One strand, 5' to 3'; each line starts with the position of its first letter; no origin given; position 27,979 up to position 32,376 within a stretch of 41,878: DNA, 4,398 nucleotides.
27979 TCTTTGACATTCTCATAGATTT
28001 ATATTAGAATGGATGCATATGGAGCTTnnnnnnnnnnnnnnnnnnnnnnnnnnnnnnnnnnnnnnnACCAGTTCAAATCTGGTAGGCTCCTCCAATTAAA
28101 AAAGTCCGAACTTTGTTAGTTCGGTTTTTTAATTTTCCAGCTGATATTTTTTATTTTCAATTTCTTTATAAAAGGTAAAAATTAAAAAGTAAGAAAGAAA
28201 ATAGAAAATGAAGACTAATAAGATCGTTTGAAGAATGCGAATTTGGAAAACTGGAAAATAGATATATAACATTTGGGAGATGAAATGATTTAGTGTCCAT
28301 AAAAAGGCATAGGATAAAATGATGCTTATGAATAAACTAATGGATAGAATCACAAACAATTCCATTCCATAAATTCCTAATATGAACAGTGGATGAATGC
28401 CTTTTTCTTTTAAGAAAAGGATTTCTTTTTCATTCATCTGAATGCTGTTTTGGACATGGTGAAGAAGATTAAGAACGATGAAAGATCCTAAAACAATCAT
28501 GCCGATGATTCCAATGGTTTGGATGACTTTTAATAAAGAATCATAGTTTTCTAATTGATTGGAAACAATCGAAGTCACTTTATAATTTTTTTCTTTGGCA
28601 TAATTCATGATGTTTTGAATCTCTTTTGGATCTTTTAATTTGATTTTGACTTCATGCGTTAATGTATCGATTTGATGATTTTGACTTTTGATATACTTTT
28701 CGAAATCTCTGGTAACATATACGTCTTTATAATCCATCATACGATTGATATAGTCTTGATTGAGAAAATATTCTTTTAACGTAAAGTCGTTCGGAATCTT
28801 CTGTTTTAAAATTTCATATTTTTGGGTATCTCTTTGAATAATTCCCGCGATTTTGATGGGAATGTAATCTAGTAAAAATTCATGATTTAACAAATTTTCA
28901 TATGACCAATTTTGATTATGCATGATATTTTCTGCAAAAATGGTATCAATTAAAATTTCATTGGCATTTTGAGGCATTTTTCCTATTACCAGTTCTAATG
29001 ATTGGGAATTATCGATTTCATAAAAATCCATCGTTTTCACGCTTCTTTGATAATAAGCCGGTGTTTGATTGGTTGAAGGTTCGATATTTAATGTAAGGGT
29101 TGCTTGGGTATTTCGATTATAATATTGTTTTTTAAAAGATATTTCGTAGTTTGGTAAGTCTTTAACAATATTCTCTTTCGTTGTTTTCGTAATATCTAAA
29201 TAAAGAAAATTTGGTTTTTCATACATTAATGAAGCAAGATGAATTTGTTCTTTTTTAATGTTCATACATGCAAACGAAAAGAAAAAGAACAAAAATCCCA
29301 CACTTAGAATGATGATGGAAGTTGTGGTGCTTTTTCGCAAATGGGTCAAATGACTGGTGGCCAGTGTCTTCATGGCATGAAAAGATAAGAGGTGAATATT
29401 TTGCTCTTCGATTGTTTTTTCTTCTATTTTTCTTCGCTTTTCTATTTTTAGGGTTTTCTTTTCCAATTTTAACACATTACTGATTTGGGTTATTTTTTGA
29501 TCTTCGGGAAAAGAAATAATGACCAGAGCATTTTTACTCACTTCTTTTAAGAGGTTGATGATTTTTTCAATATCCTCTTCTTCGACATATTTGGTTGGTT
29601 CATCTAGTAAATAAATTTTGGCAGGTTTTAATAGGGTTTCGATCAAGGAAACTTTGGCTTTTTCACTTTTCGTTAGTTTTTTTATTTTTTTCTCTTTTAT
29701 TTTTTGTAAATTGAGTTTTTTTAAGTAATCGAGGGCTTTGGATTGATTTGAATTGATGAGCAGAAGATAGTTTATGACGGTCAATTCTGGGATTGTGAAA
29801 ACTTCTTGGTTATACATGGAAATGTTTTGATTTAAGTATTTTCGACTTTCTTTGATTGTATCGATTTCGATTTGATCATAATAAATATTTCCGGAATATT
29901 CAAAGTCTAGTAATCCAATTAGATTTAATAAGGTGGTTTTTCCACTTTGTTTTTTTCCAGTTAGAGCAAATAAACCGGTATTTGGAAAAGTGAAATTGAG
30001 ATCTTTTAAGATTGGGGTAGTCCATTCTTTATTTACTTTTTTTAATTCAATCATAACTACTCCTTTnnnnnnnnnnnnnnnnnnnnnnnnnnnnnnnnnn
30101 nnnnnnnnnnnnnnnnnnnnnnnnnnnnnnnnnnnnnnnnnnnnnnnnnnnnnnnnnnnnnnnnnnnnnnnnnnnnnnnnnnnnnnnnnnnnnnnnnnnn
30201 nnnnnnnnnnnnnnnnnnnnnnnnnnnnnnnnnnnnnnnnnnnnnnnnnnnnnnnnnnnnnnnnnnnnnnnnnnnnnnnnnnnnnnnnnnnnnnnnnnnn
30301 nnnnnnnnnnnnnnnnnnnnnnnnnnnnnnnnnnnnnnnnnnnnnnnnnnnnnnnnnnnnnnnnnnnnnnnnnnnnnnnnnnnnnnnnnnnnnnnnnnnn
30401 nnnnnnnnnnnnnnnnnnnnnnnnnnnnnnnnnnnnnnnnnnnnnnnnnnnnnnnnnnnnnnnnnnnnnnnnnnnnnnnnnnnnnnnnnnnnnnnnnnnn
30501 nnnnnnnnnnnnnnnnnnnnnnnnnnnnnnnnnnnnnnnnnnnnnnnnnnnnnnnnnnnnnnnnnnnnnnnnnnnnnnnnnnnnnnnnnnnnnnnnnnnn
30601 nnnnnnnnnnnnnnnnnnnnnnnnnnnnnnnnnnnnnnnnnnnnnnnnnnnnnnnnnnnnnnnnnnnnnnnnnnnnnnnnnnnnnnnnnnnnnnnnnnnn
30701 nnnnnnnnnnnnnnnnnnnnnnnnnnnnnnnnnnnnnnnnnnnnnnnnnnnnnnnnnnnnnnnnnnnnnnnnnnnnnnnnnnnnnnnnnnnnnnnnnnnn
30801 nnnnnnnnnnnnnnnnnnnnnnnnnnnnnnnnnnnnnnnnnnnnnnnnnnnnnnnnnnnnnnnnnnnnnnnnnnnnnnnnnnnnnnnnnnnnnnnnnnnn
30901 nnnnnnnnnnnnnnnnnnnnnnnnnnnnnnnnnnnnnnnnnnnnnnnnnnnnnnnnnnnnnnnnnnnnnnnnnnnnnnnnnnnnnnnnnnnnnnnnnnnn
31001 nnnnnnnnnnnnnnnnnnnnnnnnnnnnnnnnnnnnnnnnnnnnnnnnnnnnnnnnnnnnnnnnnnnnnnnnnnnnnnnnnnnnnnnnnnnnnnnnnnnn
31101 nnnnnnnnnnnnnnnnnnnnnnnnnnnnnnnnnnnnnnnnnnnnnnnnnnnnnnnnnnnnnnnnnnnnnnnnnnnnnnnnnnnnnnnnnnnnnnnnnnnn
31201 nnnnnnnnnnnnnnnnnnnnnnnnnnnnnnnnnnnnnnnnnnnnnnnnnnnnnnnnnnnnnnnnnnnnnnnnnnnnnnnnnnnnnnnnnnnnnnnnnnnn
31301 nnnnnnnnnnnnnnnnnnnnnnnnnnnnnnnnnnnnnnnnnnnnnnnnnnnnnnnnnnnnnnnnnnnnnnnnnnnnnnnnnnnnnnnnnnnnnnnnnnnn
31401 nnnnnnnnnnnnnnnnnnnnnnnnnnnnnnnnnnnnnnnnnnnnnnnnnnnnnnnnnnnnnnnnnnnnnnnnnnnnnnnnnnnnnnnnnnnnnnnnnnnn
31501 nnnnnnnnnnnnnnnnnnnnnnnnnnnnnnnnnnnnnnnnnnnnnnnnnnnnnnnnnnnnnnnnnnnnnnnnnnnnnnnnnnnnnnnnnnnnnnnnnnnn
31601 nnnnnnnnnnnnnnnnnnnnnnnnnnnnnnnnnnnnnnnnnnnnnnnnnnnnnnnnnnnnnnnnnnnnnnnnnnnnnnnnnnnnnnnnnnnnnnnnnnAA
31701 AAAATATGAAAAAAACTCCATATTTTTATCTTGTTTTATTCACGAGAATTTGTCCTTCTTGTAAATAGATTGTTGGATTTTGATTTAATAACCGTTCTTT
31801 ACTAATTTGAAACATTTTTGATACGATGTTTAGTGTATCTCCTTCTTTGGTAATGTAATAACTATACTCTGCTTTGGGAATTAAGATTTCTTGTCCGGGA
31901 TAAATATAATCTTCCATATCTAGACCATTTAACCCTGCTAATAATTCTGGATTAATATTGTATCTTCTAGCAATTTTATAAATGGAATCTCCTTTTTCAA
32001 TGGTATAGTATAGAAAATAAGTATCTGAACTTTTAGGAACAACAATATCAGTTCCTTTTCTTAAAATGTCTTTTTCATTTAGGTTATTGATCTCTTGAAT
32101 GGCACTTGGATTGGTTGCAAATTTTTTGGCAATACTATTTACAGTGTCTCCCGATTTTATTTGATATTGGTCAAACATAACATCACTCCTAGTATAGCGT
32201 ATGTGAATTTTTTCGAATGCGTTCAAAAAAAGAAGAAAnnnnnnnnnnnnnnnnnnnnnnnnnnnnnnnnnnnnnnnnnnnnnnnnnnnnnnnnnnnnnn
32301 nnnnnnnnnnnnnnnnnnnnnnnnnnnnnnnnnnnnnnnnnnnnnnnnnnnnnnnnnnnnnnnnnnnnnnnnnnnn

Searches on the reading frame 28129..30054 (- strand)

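Call 11: search_protein_families(library=pfam, proteins=[window:28129-30054:-], max_evalue=0.01)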
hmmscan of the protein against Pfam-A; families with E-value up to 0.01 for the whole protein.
window:28129-30054:- (641 aa): 2 families
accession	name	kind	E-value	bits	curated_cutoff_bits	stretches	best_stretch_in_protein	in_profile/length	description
PF00005.33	ABC_tran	-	3.8e-21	76.6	25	1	16-154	1-136/137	ABC transporter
PF02687.27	FtsX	-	0.00081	19.9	25.5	1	519-626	4-112/120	FtsX-like permease C-terminal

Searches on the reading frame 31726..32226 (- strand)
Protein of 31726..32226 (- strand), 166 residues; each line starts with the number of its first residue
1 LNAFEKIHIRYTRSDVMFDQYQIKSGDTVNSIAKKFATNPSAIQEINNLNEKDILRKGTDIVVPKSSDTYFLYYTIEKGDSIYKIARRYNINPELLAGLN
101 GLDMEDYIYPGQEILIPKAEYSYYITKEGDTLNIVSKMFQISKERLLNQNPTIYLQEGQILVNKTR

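Call 11: search_protein_families(library=pfam, proteins=[window:31726-32226:-], max_evalue=0.01)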
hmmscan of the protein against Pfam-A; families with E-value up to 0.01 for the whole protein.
window:31726-32226:- (166 aa): 7 families
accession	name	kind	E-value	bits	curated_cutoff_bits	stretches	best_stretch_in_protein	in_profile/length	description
PF01476.26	LysM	-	1.1e-31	108.9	20.9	3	74-117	1-43/43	LysM domain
PF23473.1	LysM3_LYK4_5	-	1.3e-19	70.4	29.3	2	70-117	1-47/48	LYK4/5 LysM3 domain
PF23446.1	LysM1_NFP_LYK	-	6.9e-13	49.7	36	2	27-64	16-54/60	NFP/LYK LysM1 domain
PF23577.1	LysM_RLK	-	9.8e-07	29.2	27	0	21-48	3-30/44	LysM domain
PF23462.1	LysM3_NFP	-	4.2e-06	27.6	28.1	0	25-50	9-35/48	NFP LysM3 domain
PF23472.1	LysM2_CERK1_LYK3_4_5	-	0.0055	17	27.4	0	21-64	8-54/56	LYK3/4/5 LysM2 domain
PF12116.14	SpoIIID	-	0.0058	17.2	27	0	120-144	10-34/82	Stage III sporulation protein D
